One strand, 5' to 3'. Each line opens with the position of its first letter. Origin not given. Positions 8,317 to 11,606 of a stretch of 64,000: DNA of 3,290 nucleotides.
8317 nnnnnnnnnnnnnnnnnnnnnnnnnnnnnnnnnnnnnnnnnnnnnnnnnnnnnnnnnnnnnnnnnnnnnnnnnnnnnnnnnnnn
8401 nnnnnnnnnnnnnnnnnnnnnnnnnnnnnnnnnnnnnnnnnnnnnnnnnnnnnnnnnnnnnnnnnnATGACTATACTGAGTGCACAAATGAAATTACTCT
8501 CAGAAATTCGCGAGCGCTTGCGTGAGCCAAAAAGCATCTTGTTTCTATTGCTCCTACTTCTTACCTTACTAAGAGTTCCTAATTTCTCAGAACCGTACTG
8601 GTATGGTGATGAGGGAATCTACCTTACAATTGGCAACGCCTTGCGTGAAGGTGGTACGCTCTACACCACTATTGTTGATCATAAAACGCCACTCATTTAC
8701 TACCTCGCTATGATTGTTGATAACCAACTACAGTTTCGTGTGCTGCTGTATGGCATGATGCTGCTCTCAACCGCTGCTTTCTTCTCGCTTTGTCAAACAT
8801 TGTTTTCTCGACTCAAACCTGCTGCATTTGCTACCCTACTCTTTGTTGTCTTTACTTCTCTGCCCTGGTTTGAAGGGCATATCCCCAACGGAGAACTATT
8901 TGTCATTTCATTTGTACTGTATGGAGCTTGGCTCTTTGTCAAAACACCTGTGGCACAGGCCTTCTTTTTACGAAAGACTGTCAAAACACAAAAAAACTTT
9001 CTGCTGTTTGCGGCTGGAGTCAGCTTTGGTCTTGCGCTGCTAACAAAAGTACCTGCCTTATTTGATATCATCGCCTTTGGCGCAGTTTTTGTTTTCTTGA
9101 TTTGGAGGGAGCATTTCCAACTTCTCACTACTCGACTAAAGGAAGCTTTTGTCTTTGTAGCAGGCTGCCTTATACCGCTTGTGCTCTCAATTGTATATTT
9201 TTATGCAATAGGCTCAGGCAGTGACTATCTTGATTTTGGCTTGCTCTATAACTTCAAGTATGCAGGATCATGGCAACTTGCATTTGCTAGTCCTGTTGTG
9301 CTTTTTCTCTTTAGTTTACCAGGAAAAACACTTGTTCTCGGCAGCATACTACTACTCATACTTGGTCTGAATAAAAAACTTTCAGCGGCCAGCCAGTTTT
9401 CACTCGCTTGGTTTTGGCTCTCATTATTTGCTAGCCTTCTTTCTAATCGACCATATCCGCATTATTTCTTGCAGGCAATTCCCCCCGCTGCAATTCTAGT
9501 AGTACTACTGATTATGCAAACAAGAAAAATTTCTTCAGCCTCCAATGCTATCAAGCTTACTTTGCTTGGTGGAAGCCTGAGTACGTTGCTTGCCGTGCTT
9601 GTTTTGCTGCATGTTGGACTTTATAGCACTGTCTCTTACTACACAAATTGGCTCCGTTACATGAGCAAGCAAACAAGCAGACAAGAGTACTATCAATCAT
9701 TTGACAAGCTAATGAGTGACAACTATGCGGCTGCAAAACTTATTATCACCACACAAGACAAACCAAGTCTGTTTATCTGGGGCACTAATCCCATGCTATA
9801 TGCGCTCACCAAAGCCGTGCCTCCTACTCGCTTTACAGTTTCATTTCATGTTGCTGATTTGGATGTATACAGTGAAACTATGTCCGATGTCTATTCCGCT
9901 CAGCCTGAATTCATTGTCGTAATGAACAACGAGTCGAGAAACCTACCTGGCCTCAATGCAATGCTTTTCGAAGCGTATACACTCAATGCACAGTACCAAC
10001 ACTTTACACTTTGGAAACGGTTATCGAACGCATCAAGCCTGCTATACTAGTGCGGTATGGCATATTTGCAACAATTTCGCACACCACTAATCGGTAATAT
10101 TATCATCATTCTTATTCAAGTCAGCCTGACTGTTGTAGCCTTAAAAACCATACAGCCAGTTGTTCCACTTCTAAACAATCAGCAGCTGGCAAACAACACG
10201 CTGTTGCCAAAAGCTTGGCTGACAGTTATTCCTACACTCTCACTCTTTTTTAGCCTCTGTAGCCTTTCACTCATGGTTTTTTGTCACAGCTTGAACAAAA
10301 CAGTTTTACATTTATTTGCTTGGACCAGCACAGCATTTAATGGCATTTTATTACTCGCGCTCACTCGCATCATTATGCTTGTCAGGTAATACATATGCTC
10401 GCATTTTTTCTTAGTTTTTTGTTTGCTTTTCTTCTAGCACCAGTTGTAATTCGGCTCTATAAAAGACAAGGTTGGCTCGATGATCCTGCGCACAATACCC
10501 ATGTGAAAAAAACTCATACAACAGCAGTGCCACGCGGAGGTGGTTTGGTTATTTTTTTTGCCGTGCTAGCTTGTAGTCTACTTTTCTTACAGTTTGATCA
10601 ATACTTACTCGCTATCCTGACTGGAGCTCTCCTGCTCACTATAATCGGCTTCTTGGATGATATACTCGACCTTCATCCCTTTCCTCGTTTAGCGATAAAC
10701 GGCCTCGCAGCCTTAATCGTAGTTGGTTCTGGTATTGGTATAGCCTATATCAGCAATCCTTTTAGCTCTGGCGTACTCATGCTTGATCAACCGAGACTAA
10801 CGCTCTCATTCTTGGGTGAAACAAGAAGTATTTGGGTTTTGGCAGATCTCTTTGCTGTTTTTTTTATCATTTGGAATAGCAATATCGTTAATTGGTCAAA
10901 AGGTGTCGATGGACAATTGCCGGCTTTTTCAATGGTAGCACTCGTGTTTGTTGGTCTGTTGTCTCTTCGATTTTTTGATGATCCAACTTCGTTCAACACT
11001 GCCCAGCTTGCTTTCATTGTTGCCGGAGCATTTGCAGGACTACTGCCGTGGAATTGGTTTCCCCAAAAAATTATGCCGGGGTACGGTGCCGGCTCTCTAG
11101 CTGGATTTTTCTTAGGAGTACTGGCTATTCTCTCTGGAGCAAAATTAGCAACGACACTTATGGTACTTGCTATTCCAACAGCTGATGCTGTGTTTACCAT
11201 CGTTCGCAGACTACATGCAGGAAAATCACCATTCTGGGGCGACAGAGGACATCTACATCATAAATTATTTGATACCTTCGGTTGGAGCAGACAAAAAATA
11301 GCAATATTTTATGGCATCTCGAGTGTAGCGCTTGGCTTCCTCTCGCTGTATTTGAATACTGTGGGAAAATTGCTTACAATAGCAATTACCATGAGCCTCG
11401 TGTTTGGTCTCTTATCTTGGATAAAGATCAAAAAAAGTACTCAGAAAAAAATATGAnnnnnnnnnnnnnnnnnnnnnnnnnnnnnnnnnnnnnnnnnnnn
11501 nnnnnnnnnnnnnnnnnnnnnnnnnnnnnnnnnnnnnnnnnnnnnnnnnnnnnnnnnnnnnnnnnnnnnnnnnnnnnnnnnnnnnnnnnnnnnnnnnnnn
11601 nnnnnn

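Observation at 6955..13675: Six-gene lipid-linked glycan assembly cluster with a DPPR-synthase-like enzyme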

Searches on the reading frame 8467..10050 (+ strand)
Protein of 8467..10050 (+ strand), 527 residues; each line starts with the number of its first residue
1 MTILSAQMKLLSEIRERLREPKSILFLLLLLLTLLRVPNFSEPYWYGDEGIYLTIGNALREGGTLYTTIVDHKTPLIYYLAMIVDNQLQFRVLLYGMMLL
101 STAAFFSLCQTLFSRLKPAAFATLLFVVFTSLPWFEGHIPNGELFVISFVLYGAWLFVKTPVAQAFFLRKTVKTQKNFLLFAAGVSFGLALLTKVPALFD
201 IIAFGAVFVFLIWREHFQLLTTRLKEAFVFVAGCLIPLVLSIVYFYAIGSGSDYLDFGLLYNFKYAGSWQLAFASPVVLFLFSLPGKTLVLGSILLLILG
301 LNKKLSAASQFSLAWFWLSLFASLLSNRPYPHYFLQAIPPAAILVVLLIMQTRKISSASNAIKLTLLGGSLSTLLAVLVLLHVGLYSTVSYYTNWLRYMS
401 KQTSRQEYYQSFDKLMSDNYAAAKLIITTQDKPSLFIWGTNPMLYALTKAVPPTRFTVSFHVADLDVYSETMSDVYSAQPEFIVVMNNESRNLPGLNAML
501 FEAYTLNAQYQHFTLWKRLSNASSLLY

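Call 3: search_protein_families(library=pfam, proteins=[window:8467-10050:+], max_evalue=0.01)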
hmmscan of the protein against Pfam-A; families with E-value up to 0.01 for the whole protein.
window:8467-10050:+ (527 aa): 0 families

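Call 4: search_protein_families(library=ncbifam, proteins=[window:8467-10050:+], max_evalue=0.01)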
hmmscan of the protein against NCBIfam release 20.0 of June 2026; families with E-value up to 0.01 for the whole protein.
window:8467-10050:+ (527 aa): 0 families

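Call 13: search_solved_structures(query=window:8467-10050:+, max_evalue=1)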
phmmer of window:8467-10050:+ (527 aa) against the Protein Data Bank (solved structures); distinct sequences matched with E-value up to 1: 1.
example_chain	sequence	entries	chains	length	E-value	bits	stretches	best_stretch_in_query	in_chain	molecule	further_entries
6wg0_H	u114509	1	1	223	0.21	13.8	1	399-458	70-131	Fab366 heavy chain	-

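Call 28: search_solved_structures(query=A3, max_evalue=1, show_alignments=1)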
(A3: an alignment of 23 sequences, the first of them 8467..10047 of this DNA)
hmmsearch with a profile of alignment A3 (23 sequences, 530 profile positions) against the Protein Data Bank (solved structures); distinct sequences matched with E-value up to 1: 1.
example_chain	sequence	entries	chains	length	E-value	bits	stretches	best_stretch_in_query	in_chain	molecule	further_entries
6wg0_H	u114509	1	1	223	0.47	12.5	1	400-464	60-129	Fab366 heavy chain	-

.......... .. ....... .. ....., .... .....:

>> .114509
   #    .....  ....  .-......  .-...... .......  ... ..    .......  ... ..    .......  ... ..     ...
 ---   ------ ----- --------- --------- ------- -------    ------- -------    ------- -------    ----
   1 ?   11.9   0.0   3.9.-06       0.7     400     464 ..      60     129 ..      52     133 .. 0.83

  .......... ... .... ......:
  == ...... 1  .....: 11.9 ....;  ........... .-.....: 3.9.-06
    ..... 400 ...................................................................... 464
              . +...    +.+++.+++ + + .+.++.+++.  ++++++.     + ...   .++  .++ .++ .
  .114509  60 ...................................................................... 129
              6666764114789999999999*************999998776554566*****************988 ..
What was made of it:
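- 8467..10050 (+): g2: GT-C fold glycosyltransferase with a C-terminal soluble alpha/beta domain. It is the GT-C that is constantly linked to g5. No Pfam or PDB sequence hit (calls 3, 13, 28).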

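Call 42: find_homologous_proteins(query=window:8467-10050:+, max_evalue=0.001)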
Query window:8467-10050:+ (527 aa): 648 proteins with E <= 0.001 among 8000 candidates; the best 120 are listed.
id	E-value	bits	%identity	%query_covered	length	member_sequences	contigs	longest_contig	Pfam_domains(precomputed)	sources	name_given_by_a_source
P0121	0.0e+0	1131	100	99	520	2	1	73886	-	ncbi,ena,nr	ncbi:MAG: hypothetical protein GW946_01725 [Candidatus Pacebacteria bacterium]|nr:hypothetical prote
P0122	7.8e-253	858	74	99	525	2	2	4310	-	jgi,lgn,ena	-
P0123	1.4e-246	837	72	99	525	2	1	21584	-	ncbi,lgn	-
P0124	8.9e-242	822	71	99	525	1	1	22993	-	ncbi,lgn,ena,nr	ncbi:MAG: hypothetical protein O2840_02635 [bacterium]|nr:hypothetical protein [bacterium]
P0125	1.4e-241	821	71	99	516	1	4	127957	-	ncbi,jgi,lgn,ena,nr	ncbi:MAG: hypothetical protein GW947_01125 [Candidatus Pacebacteria bacterium]|nr:hypothetical prote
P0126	6.8e-235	799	72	94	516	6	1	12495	-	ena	-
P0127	8.4e-178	611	56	93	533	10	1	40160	-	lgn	-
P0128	6.1e-145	502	50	92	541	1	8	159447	-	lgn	-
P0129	1.3e-143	498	51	92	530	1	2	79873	-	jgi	jgi:hypothetical protein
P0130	3.8e-143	496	49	97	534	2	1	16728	-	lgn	-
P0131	4.6e-143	496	50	92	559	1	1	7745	-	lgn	-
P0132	1.8e-142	494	50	92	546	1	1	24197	-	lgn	-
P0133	2.7e-142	493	48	93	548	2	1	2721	-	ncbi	-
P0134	3.1e-142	493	48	92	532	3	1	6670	-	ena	-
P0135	3.6e-142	493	49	93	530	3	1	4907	-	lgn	-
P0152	5.6e-138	479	48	92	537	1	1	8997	PF02366.25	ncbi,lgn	-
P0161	1.4e-136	475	47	92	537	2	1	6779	PF02366.25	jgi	jgi:4-amino-4-deoxy-L-arabinose transferase-like glycosyltransferase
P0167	5.1e-136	473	47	93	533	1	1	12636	PF13231.13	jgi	jgi:hypothetical protein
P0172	2.4e-135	471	47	92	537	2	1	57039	PF02366.25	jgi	jgi:hypothetical protein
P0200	2.7e-133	464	47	92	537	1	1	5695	PF02366.25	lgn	-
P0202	3.1e-133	464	47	92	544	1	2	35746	PF02366.25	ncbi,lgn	-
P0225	9.1e-132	459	47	88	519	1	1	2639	PF02366.25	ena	-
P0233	1.9e-131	458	46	94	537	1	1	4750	PF02366.25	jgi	jgi:hypothetical protein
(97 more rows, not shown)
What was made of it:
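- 8467..10050 (+): Some orthologs carry PF02366/PF13231 (call 42).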

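Call 50: predict_structure(alignment_id=A4)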
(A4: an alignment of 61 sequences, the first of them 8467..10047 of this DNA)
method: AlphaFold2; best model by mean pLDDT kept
length: 527 residues; sequences in the alignment: 61
mean_pLDDT: 93.9   pTM: 0.92
mean pLDDT of the five models: 93.9, 93.2, 92.8, 92.6, 92.4
residues with pLDDT >= 90: 455; 70-90: 65; 50-70: 5; < 50: 2
segments of 3 or more residues with pLDDT < 50: none
pLDDT, mean of each block of 10 residues (from residue 1): 90 90 97 96 86 94 92 91 94 96 98 97 98 85 95 98 95 89 98 96 98 95 97 98 97 92 82 96 96 98 97 98 94 96 98 89 97 98 94 97 95 92 92 92 94 91 92 96 96 97 95 95 55
secondary structure, 60 per line:
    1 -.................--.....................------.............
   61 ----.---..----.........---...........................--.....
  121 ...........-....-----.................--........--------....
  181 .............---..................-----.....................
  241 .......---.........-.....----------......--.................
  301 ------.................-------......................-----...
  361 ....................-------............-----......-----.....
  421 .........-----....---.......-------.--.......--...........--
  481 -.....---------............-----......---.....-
elements in order: H2-18 H21-41 H48-60 H75-83 H87-113 H116-131 H133-136 H142-158 H161-168 H177-193 H197-214 H220-247 H251-259 H261-265 H276-281 H284-300 H307-323 H331-352 H358-380 H388-399 H405-410 H416-429 E435-438 H442-448 H459-465 H468-478 E482-486 H496-503 E504-507 E513-518 H522-526
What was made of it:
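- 8467..10050 (+): The AF2 model has pLDDT 93.9 (call 50).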

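Call 54: fold_search(model_id=the predicted structure, library=pdb)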
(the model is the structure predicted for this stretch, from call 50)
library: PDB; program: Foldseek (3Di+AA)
matches with E <= 10: 366; with E <= 0.001: 7
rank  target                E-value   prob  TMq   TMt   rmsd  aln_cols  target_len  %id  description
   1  5f15                  5.1e-07  1.00  0.53  0.52  12.7       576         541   16  Crystal Structure of ArnT from Cupriavidus metallidurans bound to Undecaprenyl phosphate (released 2016-02-17)
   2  7e9s_A                6.6e-06  1.00  0.44  0.30  14.7       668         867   13  Archaeal oligosaccharyltransferase AglB from Archaeoglobus fulgidus in complex with an inhibitory peptide and a dolich (released 2021-09-08)
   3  3wak                  1.7e-05  1.00  0.42  0.28  13.6       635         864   14  Crystal structure of the Archaeoglobus fulgidus oligosaccharyltransferase (O29867_ARCFU) in the apo form (released 2013-10-30)
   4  3waj                  3.4e-05  1.00  0.40  0.28  16.3       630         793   14  Crystal structure of the Archaeoglobus fulgidus oligosaccharyltransferase (O29867_ARCFU) complex with Zn and sulfate (released 2013-10-30)
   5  8if8_C                1.0e-04  1.00  0.45  0.41   9.7       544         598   13  Arabinosyltransferase AftA (released 2023-05-31)
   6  9i5k_A                3.3e-04  1.00  0.41  0.43  10.3       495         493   13  Structure of the Chaetomium thermophilum Pmt4 homodimer (C2 symmetry) (released 2025-12-24)
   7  8if8_B                3.7e-04  1.00  0.44  0.39  10.0       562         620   12  Arabinosyltransferase AftA (released 2023-05-31)
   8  9s6r_A                2.1e-03  1.00  0.45  0.58   9.4       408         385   14  Ternary cryo-EM structure of yeast ALG3 with Dol25-PP-GlcNAc2Man5, Dol25-P-Man, and Fab (released 2026-03-18)
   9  9e6i_B                2.8e-03  1.00  0.34  0.26   5.0       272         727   18  Cryo-EM structure of Saccharomyces cerevisiae Pmt4-Ccw5 complex (released 2025-10-15)
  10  9e61_B                3.0e-03  1.00  0.34  0.26   5.0       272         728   18  Cryo-EM structure of Saccharomyces cerevisiae Pmt4 apo form (released 2025-10-15)
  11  9e61_A                3.2e-03  1.00  0.34  0.26   5.0       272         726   18  Cryo-EM structure of Saccharomyces cerevisiae Pmt4 apo form (released 2025-10-15)
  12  6p25_B                3.4e-03  1.00  0.32  0.25   5.9       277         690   15  Structure of S. cerevisiae protein O-mannosyltransferase Pmt1-Pmt2 complex bound to the sugar donor and a peptide acce (released 2019-07-10)
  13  8imx_U                5.4e-03  1.00  0.41  0.50  11.0       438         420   13  Cryo-EM structure of GPI-T with a chimeric GPI-anchored protein (released 2023-08-16)
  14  9i5l_A                9.3e-03  1.00  0.34  0.27   4.5       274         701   14  Structure of the Chaetomium thermophilum Pmt4 homodimer (C1 symmetry) (released 2025-12-24)
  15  6p25_A                1.1e-02  1.00  0.35  0.26   4.2       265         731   17  Structure of S. cerevisiae protein O-mannosyltransferase Pmt1-Pmt2 complex bound to the sugar donor and a peptide acce (released 2019-07-10)
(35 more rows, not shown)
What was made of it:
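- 8467..10050 (+): Foldseek hits are ArnT 5f15 (E=5e-7), AglB, AftA 8if8 (E=1e-4), Pmt4, ALG3 and PimE (call 54).
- g2 has a GT-C fold (calls 50, 54). The g2 model matches the arabinosyltransferase AftA at E=1e-4 (call 54). ArnT is a better structural match to g2 than AftA (call 54).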

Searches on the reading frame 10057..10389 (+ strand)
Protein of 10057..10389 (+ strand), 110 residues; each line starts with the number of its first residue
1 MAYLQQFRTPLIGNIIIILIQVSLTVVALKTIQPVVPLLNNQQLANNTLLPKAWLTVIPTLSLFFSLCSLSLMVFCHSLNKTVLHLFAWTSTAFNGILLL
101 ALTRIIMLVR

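Call 3: search_protein_families(library=pfam, proteins=[window:10057-10389:+], max_evalue=0.01)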
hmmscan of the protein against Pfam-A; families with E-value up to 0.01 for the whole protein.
window:10057-10389:+ (110 aa): 0 families

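Call 4: search_protein_families(library=ncbifam, proteins=[window:10057-10389:+], max_evalue=0.01)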
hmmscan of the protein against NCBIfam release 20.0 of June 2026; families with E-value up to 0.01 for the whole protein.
window:10057-10389:+ (110 aa): 0 families

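Call 57: search_protein_families(library=pfam, proteins=[window:10057-10386:+], max_evalue=0.5)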
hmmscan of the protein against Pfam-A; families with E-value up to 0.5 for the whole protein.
window:10057-10386:+ (110 aa): 0 families

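Call 63: search_solved_structures(query=A6, max_evalue=10)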
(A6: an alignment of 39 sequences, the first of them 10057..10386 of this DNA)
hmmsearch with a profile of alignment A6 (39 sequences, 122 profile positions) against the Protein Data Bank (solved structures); distinct sequences matched with E-value up to 10: 4.
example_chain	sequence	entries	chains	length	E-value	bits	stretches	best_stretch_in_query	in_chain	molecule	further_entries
8a22_BF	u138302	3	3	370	0.031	17.7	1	35-91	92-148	mS107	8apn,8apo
3q7k_A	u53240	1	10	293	1.9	12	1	59-92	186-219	Probable formate transporter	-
9g4d_A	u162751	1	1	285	2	11.9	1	59-90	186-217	Formate channel FocA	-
3kcu_A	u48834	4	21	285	2.1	11.8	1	59-90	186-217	Probable formate transporter 1 | Formate channel FocA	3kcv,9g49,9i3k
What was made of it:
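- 10057..10389 (+): g3: small membrane protein with three hydrophobic helices and no known family. It is a candidate flippase or accessory subunit. No meaningful PDB profile hit (call 63).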

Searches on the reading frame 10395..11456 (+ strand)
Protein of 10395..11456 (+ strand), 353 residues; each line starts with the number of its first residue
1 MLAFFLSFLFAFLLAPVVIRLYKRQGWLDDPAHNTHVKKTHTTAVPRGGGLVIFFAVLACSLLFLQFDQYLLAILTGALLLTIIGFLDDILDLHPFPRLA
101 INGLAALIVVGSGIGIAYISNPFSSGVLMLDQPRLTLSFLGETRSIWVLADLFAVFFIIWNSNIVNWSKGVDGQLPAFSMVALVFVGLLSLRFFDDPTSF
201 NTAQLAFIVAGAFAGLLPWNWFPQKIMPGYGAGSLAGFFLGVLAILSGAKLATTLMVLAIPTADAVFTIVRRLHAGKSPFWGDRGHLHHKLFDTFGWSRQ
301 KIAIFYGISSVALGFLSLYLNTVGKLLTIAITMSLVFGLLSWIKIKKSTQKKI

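Call 3: search_protein_families(library=pfam, proteins=[window:10395-11456:+], max_evalue=0.01)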
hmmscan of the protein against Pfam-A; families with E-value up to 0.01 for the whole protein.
window:10395-11456:+ (353 aa): 1 family
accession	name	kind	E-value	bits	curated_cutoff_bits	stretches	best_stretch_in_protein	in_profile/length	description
PF00953.26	Glycos_transf_4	-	1.6e-20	74.1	27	1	72-247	2-159/160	Glycosyl transferase family 4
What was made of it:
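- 10395..11456 (+): g4: polyprenyl-phosphate sugar-1-phosphate transferase of the MraY/WecA superfamily, closer to WecA. PF00953 at E=1.6e-20 (call 3).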

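Call 4: search_protein_families(library=ncbifam, proteins=[window:10395-11456:+], max_evalue=0.01)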
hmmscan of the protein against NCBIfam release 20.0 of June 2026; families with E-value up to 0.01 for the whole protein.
window:10395-11456:+ (353 aa): 3 families
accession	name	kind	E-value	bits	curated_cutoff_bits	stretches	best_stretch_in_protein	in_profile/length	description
TIGR02380.1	ECA_wecA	exception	2.1e-23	83.1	326.05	1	2-319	2-310/346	UDP-N-acetylglucosamine--undecaprenyl-phosphate N-acetylglucosaminephosphotransferase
TIGR00445.1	mraY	equivalog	1.9e-14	53.8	192.05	1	28-316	21-313/321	phospho-N-acetylmuramoyl-pentapeptide-transferase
NF053644.1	MraY_archaea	equivalog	1.3e-10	41.1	450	2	152-312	184-334/340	pseudomurein biosynthesis MraY family phospho-N-acetylmuramoyl-pentapeptide-transferase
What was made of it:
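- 10395..11456 (+): TIGR02380 WecA scores 83 bits and MraY 54 bits, both far below their equivalog cutoffs (call 4).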
